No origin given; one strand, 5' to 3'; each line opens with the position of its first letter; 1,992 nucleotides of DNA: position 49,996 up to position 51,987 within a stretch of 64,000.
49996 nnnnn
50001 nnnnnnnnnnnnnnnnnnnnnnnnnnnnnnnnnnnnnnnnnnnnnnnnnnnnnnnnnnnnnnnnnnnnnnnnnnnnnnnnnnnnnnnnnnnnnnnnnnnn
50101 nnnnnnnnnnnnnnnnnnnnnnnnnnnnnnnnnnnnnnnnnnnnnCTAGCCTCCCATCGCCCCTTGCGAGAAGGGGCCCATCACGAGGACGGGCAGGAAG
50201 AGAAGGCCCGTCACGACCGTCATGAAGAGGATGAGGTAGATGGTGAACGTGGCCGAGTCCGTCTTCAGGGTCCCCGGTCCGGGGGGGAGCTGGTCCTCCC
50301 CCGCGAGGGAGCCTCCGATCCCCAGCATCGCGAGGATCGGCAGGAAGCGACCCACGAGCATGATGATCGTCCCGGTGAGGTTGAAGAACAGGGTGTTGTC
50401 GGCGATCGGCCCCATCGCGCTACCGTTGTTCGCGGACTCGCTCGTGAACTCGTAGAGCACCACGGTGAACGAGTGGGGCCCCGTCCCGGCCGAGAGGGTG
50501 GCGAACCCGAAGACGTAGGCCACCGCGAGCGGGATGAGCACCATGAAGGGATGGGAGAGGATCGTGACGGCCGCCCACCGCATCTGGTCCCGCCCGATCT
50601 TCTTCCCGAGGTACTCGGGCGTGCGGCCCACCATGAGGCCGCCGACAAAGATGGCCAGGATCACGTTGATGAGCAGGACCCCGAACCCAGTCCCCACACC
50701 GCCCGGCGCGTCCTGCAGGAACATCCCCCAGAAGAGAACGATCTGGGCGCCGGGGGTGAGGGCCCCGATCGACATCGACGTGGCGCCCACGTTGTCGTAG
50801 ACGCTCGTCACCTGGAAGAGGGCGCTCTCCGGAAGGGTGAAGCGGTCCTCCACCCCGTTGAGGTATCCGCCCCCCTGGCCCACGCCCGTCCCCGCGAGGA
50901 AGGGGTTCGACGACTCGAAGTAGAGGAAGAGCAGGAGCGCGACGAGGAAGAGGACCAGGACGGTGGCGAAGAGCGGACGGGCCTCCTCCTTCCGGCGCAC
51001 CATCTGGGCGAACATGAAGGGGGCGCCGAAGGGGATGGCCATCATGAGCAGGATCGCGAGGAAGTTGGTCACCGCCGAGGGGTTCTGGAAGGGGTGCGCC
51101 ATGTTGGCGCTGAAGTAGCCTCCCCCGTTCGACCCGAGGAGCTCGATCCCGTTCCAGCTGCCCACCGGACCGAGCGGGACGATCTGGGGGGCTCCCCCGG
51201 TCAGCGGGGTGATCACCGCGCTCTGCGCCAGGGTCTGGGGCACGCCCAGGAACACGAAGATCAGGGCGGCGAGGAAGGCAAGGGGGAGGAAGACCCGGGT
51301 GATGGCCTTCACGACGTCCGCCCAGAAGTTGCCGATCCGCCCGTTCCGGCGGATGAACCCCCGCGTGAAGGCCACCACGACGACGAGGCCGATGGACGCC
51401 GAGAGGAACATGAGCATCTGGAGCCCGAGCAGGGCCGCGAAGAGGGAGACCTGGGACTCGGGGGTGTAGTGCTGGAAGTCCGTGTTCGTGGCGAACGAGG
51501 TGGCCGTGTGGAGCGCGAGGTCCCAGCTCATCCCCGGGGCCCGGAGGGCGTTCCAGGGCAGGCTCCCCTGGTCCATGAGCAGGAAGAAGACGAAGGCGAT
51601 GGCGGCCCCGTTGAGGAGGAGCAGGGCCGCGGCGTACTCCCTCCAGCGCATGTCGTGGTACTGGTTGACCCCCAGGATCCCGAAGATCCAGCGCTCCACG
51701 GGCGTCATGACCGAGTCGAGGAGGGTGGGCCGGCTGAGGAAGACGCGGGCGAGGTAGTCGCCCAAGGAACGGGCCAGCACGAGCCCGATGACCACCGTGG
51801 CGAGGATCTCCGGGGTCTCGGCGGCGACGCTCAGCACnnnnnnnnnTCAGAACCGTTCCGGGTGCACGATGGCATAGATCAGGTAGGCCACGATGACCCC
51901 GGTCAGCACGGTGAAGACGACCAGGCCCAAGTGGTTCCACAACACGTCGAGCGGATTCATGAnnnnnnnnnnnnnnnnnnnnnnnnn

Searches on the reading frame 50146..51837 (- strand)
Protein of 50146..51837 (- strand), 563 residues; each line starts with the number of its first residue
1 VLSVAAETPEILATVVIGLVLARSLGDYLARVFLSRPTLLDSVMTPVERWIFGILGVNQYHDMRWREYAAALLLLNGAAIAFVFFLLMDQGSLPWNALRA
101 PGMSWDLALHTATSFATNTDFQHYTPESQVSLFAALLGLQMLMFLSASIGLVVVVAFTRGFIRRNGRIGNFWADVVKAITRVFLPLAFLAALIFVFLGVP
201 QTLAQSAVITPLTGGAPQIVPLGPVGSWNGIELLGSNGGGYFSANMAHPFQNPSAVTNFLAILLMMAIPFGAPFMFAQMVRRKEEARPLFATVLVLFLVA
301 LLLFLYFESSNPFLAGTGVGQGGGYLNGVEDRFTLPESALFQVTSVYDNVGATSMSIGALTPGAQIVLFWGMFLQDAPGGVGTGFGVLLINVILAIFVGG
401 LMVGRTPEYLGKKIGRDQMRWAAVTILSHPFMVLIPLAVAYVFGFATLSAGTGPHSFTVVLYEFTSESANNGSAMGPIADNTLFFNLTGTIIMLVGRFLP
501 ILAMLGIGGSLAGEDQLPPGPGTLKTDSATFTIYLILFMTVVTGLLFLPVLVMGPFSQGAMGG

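Call 71: search_protein_families(library=pfam, proteins=[window:50146-51837:-], max_evalue=0.01)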
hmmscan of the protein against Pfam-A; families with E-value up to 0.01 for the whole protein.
window:50146-51837:- (563 aa): 1 family
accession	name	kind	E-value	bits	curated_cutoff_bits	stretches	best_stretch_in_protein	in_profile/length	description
PF03814.21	KdpA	-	2e-173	578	22.6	1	13-557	2-545/548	Potassium-transporting ATPase A subunit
